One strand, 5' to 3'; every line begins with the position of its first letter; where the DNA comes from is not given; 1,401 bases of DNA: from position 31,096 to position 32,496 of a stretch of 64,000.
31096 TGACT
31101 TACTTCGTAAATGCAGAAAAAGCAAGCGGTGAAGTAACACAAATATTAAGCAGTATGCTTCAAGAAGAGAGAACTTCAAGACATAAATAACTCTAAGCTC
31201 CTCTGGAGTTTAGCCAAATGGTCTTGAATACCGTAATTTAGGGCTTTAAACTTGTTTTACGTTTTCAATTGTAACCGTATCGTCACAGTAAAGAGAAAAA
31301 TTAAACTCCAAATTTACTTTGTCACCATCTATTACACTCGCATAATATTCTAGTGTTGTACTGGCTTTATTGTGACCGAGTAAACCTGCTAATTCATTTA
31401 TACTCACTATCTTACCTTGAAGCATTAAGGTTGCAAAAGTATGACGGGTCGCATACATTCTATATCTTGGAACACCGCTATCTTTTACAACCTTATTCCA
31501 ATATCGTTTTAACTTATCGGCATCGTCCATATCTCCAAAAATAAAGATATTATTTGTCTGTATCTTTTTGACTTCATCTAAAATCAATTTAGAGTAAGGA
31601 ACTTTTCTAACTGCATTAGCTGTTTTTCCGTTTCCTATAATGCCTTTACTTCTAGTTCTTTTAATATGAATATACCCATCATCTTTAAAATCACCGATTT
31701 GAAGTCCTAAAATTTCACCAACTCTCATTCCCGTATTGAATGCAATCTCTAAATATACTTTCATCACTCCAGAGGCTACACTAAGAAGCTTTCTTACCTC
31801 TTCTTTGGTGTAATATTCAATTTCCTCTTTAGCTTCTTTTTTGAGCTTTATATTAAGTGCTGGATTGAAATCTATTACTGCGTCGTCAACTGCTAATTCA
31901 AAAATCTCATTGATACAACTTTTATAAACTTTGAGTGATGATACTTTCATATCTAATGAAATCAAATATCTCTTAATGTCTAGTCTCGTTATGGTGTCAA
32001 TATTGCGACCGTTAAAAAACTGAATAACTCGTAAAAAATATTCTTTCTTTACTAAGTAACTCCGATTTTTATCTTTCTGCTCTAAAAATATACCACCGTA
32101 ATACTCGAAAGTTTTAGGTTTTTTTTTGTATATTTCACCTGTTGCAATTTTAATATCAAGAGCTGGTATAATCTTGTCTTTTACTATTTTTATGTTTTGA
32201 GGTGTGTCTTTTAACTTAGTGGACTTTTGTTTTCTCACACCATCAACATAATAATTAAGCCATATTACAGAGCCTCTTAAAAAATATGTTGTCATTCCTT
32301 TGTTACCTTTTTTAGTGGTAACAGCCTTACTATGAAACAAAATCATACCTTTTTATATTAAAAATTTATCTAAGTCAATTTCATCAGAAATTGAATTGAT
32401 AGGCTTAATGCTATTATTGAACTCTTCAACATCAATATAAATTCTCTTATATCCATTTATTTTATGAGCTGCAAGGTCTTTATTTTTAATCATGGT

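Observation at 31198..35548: Element A: integration into the 3' end of a protein-coding gene, with symmetric internal arm repeats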

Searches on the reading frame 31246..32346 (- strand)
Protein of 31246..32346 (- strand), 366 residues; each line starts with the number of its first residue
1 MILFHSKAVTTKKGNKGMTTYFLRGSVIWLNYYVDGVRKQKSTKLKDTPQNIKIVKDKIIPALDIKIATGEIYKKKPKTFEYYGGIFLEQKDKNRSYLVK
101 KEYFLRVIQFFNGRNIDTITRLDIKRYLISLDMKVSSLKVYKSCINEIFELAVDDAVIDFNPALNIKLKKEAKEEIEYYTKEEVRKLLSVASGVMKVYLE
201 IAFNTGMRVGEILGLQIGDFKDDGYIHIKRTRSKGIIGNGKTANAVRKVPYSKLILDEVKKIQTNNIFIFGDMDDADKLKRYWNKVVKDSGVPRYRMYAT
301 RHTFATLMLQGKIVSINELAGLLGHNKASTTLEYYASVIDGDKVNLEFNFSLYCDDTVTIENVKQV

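Call 9: search_protein_families(library=pfam, proteins=[window:31246-32346:-], max_evalue=0.01)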
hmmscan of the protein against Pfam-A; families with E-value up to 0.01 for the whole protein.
window:31246-32346:- (366 aa): 2 families
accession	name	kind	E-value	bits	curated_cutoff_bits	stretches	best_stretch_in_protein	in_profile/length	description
PF00589.27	Phage_integrase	-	2.5e-15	57.1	27.1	1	179-336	3-166/172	Phage integrase family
PF12167.14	Arm-DNA-bind_2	-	0.00012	22.5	22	1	24-56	7-40/65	Arm DNA-binding domain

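Call 17: search_protein_families(library=phrogs, proteins=[window:31246-32346:-], max_evalue=0.01)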
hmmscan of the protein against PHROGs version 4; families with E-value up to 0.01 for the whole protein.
window:31246-32346:- (366 aa): 5 families
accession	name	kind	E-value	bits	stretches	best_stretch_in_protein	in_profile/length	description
phrog_1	-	integration and excision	4.4e-55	189.1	1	18-339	108-436/611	integrase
phrog_216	-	integration and excision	8.7e-31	108.1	1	134-336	11-223/301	integrase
phrog_7685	-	integration and excision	1.3e-08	35.7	1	237-341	119-226/240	integrase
phrog_7244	-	integration and excision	3.8e-05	24.1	1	115-235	114-239/263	integrase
phrog_7269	-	integration and excision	0.0046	17.9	0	277-335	11-67/89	integrase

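Call 18: find_related_loci(query=window:31249-32346:-, collection=genome_contigs, flank=8000)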
Query window:31249-32346:- (366 aa) in genome_contigs; peptide patterns used: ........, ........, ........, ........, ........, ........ (x = any residue, [..] = any of these).
244 stretches matched a pattern; 17 encode a relative of the query (tblastn E <= 1e-3); 17 distinct loci.
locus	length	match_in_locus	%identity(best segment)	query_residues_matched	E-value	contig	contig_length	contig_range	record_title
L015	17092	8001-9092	95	1-364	0e+0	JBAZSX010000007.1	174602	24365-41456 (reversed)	MAG: Sulfurimonas sp. isolate SO_2017_GW1_186 NODE_642_length_174602_cov_6.703419_OW334_2017, whole genome shotgun seque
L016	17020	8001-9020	79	1-341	1e-179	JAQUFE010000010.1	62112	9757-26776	MAG: Sulfurimonas sp. isolate STCSWMC_194 NODE_842_length_62112_cov_12.364733_ST_CSWMC, whole genome shotgun sequence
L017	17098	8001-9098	72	1-366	2e-179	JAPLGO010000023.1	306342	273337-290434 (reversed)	MAG: Campylobacterales bacterium isolate LacPavin_0419_WC90_MAG_36_25 LacPavin_0419_WC90_scaffold_287253, whole genome s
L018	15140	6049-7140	73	1-360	2e-178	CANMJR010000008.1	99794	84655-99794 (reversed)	MAG: Helicobacteraceae bacterium isolate ZH-15may19-122 genome assembly, contig: ZH-15May19-c217, whole genome shotgun s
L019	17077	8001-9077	69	1-360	1e-164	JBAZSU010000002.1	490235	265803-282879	MAG: Sulfurimonas sp. isolate SO_2017_GW1_182 NODE_118_length_490235_cov_10.097778_OW334_2017, whole genome shotgun sequ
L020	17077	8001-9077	69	1-360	5e-164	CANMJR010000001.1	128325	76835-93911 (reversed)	MAG: Helicobacteraceae bacterium isolate ZH-15may19-122 genome assembly, contig: ZH-15May19-c107, whole genome shotgun s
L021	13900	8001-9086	66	1-362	3e-163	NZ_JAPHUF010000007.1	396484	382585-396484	MAG: Sulfurimonas sp. isolate N3M-Bin_6 c_000000145281, whole genome shotgun sequence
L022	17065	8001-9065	63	5-357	5e-153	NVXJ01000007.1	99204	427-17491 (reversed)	MAG: Arcobacter sp. isolate NORP14 Contig_source1382A_553, whole genome shotgun sequence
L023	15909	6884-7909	66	18-359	3e-150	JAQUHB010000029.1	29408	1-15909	MAG: Sulfurimonadaceae bacterium isolate STCSWMC_27 NODE_3474_length_29408_cov_7.242341_ST_CSWMC, whole genome shotgun s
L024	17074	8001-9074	61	5-361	1e-149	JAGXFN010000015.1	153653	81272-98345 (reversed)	MAG: Arcobacter sp. isolate LH_M16 k141_1438607, whole genome shotgun sequence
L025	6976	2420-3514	61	2-366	1e-147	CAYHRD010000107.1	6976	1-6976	MAG TPA_asm: uncultured Sulfurimonas sp. isolate ERP119705_co14_320 genome assembly, contig: NODE_18206_length_6976_cov_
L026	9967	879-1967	59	1-362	9e-140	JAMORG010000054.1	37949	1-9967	MAG: Sulfurimonas sp. isolate 4561-380_metabat1_scaf2bin.038_VB 4561-380_scaffold_208_c1, whole genome shotgun sequence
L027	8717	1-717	66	124-361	7e-96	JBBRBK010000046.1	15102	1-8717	MAG: Campylobacterales bacterium isolate Co_metawrap_2339 Cmw_2339_k141_53363_length_15102_cov_9.8458, whole genome shot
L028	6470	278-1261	47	28-353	4e-92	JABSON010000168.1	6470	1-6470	MAG: Campylobacteraceae bacterium isolate DT_9 DT-Arcobacteraceae-3_scaffold_168, whole genome shotgun sequence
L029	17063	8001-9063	62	1-360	1e-138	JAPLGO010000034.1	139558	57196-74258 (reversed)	MAG: Campylobacterales bacterium isolate LacPavin_0419_WC90_MAG_36_25 LacPavin_0419_WC90_scaffold_8588, whole genome sho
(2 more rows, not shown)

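Call 26: find_related_loci(query=window:31249-32346:-, collection=metagenome_contigs, flank=7000)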
Query window:31249-32346:- (366 aa) in metagenome_contigs; peptide patterns used: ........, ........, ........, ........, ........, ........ (x = any residue, [..] = any of these).
402 stretches matched a pattern; 36 encode a relative of the query (tblastn E <= 1e-3); 36 distinct loci.
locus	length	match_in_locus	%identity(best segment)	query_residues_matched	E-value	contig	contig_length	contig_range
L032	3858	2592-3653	77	1-355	0e+0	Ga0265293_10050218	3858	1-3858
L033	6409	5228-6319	71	1-364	3e-175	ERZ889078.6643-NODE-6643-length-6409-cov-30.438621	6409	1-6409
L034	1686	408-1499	68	1-364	0e+0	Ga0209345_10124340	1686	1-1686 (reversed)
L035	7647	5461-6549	68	1-362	2e-167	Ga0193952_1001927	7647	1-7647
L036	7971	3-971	77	32-355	2e-165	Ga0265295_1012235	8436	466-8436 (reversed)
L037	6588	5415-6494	70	1-362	2e-165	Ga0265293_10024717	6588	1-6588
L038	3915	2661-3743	69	1-362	1e-169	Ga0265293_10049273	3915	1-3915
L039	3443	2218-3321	67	2-365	3e-171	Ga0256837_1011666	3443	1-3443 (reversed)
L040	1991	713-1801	68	2-364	3e-177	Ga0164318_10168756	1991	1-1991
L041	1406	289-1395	67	1-364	1e-179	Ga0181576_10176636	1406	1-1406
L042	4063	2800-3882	70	1-362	1e-167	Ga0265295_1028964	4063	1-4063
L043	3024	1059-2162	68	1-364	9e-169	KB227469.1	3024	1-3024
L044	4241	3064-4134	67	7-360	5e-160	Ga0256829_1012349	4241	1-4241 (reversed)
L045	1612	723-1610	78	1-297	2e-168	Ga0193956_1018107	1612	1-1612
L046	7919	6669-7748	64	1-360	6e-154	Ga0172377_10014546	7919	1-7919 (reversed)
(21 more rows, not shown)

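Call 40: search_protein_families(library=ncbifam, proteins=[window:31246-32346:-], max_evalue=0.01)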
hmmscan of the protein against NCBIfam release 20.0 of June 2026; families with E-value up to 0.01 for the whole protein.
window:31246-32346:- (366 aa): 7 families
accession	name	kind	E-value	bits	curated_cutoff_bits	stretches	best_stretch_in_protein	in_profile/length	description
NF040815.2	recomb_XerA_Arch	equivalog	1.8e-16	60.5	220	1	102-337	19-254/263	site-specific tyrosine recombinase/integron integrase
TIGR02225.1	recomb_XerD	equivalog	1.9e-14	53.7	329.6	1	97-334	21-271/290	site-specific tyrosine recombinase XerD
TIGR02224.1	recomb_XerC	equivalog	1.1e-12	47.9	335.15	1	113-334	38-274/295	tyrosine recombinase XerC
TIGR02249.1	integrase_gron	subfamily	2.2e-10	40.4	265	1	103-235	25-157/315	integron integrase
NF001399.0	PRK00283.1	subfamily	3.4e-10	39.6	279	1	113-334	45-280/300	tyrosine recombinase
NF011946.0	PRK15417.1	equivalog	1.9e-06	27.3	435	0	179-229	117-168/337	integron integrase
NF002331.0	PRK01287.1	subfamily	1.4e-05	24.2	371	1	143-334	105-309/365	site-specific tyrosine recombinase XerC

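Call 49: search_protein_families(library=pfam, proteins=[L035:189-686:+, L035:701-1102:+, L035:1102-2199:+, L035:2159-3331:+, L035:3451-4749:+, L035:4751-4987:+, L035:4990-5223:+, L035:5245-5454:+], max_evalue=0.01)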
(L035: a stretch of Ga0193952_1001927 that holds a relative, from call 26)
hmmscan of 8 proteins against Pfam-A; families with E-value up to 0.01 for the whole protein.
L035:189-686:+ (165 aa): 4 families
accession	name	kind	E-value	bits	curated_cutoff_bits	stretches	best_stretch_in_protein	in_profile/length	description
PF10046.14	BLOC1_2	-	0.00024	21.9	33.4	0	5-58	39-92/96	Biogenesis of lysosome-related organelles complex-1 subunit 2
PF23991.1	DUF7310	-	0.0013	19.6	40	0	38-93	17-71/83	Coiled-coil region of unknown function (DUF7310)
PF05531.17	NPV_P10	-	0.0014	19.5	29.8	1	5-58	9-62/75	Nucleopolyhedrovirus P10 protein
PF23735.1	KIF9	-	0.008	16.8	31.9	0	6-95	21-112/140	Kinesin-like protein KIF9 domain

L035:701-1102:+ (133 aa): 0 families

L035:1102-2199:+ (365 aa): 4 families
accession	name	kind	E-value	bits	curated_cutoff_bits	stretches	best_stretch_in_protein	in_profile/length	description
PF05707.18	Zot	-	1.3e-13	51.3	20.3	1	5-159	5-145/197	Zonular occludens toxin (Zot)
PF00270.35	DEAD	-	0.0013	19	26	1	10-119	24-136/167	DEAD/DEAH box helicase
PF09848.15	SLFN-g3_helicase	-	0.002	17.9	24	1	5-117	6-95/354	Schlafen group 3, DNA/RNA helicase domain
PF13401.12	AAA_22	-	0.0044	17.8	27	1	5-139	10-123/130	AAA domain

L035:2159-3331:+ (390 aa): 2 families
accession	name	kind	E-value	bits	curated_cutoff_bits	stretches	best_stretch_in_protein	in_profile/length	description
PF00263.26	Secretin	-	9.8e-23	81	27.5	1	217-372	2-164/169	Bacterial type II and III secretion system protein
PF21305.2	type_II_gspD_N0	-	0.0028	17.9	27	1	23-77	7-61/71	GspD-like, N0 domain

L035:3451-4749:+ (432 aa): 2 families
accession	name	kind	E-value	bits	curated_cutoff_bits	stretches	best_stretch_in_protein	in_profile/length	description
PF05840.19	Phage_GPA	-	1.1e-14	54.6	31.4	2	138-208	205-275/321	Bacteriophage replication gene A protein (GPA)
PF23343.2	REP_ORF2-G2P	-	3.3e-11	43.8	27.8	1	145-234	14-98/99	Replication-associated protein ORF2/G2P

L035:4751-4987:+ (78 aa): 2 families
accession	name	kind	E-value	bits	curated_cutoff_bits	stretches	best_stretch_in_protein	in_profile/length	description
PF12961.13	DUF3850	-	3.6e-17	62.7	22.9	1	4-75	1-77/77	Domain of unknown function (DUF3850)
PF04266.20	ASCH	-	0.00055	21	21.2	1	15-67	9-61/103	ASCH domain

L035:4990-5223:+ (77 aa): 0 families

L035:5245-5454:+ (69 aa): 1 family
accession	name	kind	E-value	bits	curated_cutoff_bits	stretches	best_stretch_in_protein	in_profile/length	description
PF08529.16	NusA_N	-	0.0048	17.6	23.8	1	7-35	6-34/119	NusA N-terminal domain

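Call 65: find_related_loci(query=window:31249-32346:-, collection=viral_contigs, flank=8000)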
Query window:31249-32346:- (366 aa) in viral_contigs; peptide patterns used: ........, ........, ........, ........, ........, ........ (x = any residue, [..] = any of these).
36 stretches matched a pattern; 4 encode a relative of the query (tblastn E <= 1e-3); 4 distinct loci.
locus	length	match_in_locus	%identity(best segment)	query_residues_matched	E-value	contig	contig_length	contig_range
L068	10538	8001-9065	63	5-357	8e-154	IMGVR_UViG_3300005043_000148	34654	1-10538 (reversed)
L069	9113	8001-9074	61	5-361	2e-150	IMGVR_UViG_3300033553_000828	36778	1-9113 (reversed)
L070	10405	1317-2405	59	1-362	1e-140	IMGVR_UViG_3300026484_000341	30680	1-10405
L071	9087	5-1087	57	5-364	9e-137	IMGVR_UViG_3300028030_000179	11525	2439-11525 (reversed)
